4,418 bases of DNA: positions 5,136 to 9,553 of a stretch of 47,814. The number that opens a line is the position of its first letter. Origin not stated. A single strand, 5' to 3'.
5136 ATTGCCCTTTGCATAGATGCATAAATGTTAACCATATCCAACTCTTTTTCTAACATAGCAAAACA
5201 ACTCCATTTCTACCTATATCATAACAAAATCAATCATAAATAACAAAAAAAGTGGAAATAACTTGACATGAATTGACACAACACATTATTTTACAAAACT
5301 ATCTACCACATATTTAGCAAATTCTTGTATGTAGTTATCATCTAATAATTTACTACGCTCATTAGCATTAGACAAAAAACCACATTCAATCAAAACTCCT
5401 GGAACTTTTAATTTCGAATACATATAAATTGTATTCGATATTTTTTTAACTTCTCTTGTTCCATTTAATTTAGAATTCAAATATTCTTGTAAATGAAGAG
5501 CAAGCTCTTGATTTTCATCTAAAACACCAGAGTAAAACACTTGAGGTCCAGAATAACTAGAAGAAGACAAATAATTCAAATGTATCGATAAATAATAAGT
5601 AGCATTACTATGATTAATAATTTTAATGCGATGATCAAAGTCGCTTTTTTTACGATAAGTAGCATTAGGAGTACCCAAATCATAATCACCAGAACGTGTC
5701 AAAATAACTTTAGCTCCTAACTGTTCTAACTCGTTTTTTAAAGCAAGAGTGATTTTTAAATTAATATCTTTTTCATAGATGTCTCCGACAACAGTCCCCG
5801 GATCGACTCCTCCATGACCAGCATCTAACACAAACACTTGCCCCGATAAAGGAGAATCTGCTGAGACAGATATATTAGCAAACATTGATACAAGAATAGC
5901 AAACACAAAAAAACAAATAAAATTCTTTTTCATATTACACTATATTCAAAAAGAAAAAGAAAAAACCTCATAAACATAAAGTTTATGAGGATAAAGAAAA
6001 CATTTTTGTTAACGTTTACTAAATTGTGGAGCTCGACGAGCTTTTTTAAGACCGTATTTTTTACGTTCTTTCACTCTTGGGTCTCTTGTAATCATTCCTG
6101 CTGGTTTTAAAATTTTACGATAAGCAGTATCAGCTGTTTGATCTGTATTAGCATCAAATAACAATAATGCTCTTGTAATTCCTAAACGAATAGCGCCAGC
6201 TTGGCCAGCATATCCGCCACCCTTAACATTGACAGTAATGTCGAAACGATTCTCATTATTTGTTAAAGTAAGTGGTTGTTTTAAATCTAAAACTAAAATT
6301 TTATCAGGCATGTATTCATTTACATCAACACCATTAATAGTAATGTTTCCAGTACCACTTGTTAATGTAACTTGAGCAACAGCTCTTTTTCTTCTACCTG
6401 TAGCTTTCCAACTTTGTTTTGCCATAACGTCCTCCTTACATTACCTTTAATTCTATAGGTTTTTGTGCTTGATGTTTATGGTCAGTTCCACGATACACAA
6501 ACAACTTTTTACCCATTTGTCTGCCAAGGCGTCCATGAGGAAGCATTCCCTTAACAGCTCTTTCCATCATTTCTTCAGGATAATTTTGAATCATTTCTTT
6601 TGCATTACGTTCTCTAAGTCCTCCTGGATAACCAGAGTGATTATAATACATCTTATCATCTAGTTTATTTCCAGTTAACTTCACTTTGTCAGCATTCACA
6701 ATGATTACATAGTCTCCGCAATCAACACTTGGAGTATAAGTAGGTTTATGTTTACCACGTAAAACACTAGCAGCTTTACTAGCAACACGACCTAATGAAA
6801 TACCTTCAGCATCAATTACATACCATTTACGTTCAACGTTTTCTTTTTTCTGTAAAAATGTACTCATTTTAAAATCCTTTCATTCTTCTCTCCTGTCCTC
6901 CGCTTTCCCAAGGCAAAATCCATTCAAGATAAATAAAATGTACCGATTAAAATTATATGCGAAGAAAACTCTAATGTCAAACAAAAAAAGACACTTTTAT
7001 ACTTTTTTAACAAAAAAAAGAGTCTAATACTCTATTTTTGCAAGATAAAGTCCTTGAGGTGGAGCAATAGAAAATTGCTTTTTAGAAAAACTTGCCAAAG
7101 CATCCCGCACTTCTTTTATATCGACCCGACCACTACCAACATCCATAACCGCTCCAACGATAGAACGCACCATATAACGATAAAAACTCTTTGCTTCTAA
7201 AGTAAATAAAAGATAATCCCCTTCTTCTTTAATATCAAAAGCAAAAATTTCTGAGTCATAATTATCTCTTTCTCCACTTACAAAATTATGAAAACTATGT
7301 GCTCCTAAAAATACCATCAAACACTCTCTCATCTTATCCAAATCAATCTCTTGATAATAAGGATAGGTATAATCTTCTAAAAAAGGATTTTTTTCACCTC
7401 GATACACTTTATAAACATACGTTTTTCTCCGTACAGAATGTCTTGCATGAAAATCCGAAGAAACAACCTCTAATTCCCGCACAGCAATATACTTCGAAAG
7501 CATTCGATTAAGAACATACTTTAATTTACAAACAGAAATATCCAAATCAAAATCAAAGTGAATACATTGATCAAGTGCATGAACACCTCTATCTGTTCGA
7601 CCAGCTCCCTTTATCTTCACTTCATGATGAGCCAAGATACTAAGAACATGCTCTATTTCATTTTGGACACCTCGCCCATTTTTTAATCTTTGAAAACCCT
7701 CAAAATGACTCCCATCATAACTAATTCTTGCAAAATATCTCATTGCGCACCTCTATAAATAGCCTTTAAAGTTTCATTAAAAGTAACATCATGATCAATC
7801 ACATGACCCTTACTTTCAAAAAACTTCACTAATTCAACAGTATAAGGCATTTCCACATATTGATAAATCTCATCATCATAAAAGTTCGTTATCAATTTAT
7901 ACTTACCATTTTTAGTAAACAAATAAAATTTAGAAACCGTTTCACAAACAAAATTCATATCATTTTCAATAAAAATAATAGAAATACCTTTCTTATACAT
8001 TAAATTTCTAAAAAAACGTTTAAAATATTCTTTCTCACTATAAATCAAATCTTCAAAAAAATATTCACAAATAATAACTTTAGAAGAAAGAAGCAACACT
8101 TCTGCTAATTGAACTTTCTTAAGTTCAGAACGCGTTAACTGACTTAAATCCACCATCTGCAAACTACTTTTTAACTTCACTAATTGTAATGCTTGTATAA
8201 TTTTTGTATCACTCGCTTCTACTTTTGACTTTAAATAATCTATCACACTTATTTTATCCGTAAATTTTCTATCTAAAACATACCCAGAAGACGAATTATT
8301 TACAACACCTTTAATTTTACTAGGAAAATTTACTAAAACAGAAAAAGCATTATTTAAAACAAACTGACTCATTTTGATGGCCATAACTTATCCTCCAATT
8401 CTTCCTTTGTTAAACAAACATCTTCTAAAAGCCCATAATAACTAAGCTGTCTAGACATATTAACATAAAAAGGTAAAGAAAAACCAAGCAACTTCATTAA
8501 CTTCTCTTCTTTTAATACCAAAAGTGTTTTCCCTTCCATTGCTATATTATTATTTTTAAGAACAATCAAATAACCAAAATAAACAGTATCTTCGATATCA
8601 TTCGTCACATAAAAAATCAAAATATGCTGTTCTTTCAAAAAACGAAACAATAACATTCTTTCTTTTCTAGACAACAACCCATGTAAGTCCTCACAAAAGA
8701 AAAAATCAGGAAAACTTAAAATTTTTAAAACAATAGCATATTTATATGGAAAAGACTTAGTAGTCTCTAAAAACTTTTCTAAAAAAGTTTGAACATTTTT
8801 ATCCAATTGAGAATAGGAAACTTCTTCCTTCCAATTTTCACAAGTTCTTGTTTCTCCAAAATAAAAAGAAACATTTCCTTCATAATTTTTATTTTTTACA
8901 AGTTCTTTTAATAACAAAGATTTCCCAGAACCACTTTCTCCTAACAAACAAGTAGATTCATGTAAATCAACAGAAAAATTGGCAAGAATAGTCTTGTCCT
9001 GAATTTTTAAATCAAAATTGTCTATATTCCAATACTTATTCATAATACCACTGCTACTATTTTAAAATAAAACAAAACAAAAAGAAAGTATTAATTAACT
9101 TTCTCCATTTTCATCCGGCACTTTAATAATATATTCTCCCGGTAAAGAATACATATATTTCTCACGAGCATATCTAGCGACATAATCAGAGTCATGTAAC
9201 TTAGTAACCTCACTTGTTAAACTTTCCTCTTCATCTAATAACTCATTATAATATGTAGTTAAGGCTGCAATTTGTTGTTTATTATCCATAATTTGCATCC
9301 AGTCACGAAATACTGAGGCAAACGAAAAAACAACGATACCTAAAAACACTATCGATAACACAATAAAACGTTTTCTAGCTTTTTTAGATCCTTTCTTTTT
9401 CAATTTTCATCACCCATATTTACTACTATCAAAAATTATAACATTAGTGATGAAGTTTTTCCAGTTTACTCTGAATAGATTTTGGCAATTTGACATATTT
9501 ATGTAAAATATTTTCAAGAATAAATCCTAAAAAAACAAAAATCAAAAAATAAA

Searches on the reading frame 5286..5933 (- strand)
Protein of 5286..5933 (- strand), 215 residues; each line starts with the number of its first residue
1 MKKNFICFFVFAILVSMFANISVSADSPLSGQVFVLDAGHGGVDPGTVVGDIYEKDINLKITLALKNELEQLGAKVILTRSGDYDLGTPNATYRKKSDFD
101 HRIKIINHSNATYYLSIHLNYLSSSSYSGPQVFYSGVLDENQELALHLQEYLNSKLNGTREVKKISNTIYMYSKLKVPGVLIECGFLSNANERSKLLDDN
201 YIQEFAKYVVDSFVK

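Call 66: search_protein_families(library=pfam, proteins=[window:5286-5933:-], max_evalue=0.00001)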
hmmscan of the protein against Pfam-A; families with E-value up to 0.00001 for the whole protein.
window:5286-5933:- (215 aa): 1 family
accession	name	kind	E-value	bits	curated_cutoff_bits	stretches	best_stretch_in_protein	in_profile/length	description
PF01520.23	Amidase_3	-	3.8e-39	134.9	27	1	35-211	2-170/174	N-acetylmuramoyl-L-alanine amidase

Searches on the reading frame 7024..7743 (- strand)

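Call 66: search_protein_families(library=pfam, proteins=[window:7024-7743:-], max_evalue=0.00001)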
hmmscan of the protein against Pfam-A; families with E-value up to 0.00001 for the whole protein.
window:7024-7743:- (239 aa): 1 family
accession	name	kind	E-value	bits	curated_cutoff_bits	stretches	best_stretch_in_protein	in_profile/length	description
PF01416.25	PseudoU_synth_1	-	6.1e-28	97.9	23.3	2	145-239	5-107/108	tRNA pseudouridine synthase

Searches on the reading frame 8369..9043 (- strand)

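Call 66: search_protein_families(library=pfam, proteins=[window:8369-9043:-], max_evalue=0.00001)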
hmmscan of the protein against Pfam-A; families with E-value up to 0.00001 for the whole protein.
window:8369-9043:- (224 aa): 1 family
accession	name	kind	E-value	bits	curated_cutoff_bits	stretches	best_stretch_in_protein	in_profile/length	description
PF00005.33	ABC_tran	-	3.1e-06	28.3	25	1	22-88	5-74/137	ABC transporter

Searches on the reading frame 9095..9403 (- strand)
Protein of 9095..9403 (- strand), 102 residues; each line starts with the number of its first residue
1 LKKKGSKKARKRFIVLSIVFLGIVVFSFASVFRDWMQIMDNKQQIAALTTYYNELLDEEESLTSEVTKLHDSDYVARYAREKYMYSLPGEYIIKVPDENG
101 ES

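Call 67: search_protein_families(library=pfam, proteins=[window:9095-9403:-], max_evalue=0.00001)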
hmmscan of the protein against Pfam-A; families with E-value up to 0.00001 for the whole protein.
window:9095-9403:- (102 aa): 1 family
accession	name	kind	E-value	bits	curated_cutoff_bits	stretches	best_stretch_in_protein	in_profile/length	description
PF04977.20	DivIC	-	7.4e-19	67.8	28.9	1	20-97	1-79/80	Septum formation initiator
